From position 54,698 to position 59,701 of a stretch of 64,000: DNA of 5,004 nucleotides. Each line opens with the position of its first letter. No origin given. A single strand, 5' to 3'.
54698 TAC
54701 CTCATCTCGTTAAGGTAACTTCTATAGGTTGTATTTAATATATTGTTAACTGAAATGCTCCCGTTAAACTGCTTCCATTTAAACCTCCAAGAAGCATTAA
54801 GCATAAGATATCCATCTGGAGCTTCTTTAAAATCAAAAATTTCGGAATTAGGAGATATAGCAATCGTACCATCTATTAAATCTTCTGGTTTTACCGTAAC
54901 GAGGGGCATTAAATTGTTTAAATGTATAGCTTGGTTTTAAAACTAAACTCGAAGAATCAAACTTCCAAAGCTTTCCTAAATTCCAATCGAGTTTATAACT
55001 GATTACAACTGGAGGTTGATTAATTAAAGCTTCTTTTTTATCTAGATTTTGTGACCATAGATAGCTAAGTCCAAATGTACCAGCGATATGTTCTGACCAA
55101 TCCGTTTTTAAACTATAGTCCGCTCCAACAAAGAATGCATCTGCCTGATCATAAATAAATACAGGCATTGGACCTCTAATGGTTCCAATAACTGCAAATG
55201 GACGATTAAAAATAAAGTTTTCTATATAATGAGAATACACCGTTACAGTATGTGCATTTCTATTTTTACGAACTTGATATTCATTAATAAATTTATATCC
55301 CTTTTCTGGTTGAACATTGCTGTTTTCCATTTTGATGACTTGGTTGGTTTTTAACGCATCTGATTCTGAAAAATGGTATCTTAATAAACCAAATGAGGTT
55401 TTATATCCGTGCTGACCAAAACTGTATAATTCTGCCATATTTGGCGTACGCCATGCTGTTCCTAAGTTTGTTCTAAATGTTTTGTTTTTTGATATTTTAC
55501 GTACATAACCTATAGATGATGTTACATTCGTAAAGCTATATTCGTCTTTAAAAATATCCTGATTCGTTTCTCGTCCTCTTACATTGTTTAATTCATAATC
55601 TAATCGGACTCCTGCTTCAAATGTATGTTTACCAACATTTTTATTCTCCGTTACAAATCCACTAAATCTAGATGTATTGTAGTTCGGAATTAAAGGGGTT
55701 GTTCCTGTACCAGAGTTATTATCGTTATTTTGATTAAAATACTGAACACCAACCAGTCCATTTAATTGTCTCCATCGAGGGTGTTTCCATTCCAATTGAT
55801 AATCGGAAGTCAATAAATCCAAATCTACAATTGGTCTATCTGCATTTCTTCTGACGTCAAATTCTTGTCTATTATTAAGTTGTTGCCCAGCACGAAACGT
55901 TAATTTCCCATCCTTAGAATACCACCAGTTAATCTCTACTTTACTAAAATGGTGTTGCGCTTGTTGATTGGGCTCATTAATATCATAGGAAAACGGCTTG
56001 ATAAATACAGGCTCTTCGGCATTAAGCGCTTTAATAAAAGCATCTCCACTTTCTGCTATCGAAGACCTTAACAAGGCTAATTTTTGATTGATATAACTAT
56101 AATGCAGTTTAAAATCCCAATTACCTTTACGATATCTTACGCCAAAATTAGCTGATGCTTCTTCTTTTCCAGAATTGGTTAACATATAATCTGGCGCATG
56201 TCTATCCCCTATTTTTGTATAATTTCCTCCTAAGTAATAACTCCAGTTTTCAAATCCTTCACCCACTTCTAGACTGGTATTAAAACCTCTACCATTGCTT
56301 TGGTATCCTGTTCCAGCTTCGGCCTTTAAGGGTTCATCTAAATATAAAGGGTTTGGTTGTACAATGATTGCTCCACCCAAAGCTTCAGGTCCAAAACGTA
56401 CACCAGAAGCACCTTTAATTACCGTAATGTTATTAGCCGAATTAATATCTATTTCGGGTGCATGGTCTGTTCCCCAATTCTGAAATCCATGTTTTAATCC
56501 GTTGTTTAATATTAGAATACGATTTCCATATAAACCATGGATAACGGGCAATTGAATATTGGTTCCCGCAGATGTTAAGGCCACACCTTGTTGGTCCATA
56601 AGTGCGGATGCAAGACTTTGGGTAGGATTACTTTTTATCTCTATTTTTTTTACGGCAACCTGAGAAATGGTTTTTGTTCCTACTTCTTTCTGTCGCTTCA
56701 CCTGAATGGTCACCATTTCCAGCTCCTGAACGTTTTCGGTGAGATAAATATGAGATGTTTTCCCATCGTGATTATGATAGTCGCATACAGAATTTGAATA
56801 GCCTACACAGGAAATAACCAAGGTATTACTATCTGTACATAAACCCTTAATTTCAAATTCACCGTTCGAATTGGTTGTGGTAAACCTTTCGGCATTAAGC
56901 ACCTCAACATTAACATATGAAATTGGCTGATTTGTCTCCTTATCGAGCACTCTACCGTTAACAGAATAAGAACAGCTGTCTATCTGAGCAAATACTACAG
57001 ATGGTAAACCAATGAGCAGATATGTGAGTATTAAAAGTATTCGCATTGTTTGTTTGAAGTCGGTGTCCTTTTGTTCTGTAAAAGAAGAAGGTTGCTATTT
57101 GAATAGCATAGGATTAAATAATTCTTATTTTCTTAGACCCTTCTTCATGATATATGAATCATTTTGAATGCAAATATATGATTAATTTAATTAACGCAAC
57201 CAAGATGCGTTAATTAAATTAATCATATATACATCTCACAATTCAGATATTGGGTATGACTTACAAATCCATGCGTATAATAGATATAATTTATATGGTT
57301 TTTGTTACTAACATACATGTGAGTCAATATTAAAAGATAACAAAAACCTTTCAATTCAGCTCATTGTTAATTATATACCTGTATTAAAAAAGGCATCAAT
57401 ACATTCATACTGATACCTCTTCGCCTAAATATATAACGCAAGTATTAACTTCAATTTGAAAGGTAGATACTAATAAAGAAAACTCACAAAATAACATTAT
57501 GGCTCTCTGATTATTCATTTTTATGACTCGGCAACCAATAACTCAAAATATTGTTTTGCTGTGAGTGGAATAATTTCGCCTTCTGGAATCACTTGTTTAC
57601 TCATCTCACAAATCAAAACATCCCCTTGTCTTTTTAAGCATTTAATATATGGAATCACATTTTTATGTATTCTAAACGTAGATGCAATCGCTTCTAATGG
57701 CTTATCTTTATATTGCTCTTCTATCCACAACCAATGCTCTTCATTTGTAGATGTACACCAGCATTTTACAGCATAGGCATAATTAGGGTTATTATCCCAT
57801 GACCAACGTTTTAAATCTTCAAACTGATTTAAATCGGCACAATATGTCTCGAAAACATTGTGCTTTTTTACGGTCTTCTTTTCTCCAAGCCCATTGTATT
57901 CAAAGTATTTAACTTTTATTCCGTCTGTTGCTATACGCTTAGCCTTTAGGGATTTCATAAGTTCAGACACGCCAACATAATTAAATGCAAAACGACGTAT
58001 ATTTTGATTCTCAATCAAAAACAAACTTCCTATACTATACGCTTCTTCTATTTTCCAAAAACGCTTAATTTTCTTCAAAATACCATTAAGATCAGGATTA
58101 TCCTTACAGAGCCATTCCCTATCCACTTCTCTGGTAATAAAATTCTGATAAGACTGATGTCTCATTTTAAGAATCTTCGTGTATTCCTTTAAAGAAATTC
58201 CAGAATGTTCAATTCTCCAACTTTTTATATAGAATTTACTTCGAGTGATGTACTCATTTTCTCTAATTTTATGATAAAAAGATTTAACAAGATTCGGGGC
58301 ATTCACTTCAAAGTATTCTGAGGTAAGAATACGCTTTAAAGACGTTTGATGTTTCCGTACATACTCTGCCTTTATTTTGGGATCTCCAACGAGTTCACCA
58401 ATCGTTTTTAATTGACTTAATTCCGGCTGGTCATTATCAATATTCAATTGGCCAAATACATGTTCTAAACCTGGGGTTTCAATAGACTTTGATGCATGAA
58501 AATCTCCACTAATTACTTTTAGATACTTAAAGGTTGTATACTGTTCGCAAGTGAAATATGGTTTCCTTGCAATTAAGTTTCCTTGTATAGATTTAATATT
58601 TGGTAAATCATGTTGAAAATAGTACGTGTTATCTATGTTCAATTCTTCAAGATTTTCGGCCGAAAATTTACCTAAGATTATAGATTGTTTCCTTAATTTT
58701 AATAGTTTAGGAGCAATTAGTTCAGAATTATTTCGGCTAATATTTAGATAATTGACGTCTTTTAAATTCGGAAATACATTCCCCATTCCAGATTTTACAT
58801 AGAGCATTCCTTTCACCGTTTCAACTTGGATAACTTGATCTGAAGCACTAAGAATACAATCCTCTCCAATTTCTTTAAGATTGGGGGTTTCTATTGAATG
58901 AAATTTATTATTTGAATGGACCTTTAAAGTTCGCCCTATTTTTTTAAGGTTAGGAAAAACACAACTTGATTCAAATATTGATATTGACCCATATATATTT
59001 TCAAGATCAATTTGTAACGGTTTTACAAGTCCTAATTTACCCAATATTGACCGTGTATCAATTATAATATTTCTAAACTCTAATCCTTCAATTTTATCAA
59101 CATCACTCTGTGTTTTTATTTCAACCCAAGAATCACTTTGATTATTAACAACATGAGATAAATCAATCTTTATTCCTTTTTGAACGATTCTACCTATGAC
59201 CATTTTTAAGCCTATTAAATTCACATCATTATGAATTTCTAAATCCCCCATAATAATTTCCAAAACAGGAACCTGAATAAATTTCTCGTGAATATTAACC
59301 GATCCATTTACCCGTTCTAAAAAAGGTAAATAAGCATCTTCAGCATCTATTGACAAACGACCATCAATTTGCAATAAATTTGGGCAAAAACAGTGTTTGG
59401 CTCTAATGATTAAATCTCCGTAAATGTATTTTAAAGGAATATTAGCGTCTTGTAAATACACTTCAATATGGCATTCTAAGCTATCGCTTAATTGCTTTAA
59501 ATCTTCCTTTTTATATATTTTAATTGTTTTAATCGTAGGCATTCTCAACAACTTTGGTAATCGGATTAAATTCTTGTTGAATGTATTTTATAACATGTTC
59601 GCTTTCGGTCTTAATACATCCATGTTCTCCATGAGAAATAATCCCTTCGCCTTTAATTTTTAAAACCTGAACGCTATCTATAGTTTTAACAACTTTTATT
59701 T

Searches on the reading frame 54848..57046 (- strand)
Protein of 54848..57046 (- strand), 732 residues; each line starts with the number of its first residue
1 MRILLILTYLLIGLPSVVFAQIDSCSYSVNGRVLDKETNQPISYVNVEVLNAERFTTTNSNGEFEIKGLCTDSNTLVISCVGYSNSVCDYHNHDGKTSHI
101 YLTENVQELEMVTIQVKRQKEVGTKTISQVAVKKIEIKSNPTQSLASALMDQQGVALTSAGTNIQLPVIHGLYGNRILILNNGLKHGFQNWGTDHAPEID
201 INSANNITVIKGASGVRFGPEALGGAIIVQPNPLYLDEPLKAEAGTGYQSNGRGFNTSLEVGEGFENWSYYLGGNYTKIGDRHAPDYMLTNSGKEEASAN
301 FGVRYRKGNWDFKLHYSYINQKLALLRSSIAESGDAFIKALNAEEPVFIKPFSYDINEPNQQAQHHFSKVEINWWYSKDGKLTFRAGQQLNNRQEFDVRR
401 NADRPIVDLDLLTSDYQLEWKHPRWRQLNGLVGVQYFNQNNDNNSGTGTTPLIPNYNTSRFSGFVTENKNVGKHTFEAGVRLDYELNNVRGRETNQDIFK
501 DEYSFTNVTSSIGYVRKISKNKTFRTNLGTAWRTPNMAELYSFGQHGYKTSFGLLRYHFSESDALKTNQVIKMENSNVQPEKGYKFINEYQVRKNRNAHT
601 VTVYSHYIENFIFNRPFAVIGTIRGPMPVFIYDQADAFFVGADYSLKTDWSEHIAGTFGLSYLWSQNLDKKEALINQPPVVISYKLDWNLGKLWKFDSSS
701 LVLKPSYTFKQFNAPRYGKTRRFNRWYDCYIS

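Call 95: search_protein_families(library=pfam, proteins=[window:54848-57046:-], max_evalue=0.0001)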
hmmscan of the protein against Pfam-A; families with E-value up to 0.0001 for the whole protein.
window:54848-57046:- (732 aa): 4 families
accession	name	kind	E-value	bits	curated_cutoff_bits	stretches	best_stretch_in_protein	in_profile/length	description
PF13715.12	CarbopepD_reg_2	-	4.8e-16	59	32.2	1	29-113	1-87/88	CarboxypepD_reg-like domain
PF07715.20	Plug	-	5.4e-12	46.6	23.9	1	130-226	10-107/107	TonB-dependent Receptor Plug Domain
PF13620.12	CarboxypepD_reg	-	8.8e-12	45.7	32.3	1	28-93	1-70/82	Carboxypeptidase regulatory-like domain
PF00593.30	TonB_dep_Rec_b-barrel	-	1.3e-11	45.5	27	1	258-695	27-385/436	TonB dependent receptor-like, beta-barrel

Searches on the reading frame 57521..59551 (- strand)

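Call 95: search_protein_families(library=pfam, proteins=[window:57521-59551:-], max_evalue=0.0001)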
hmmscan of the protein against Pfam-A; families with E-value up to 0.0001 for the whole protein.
window:57521-59551:- (676 aa): 1 family
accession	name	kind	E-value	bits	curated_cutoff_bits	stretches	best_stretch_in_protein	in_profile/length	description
PF01030.30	Recep_L_domain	-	1.1e-05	25.9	21.8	0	311-350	21-58/112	Receptor L domain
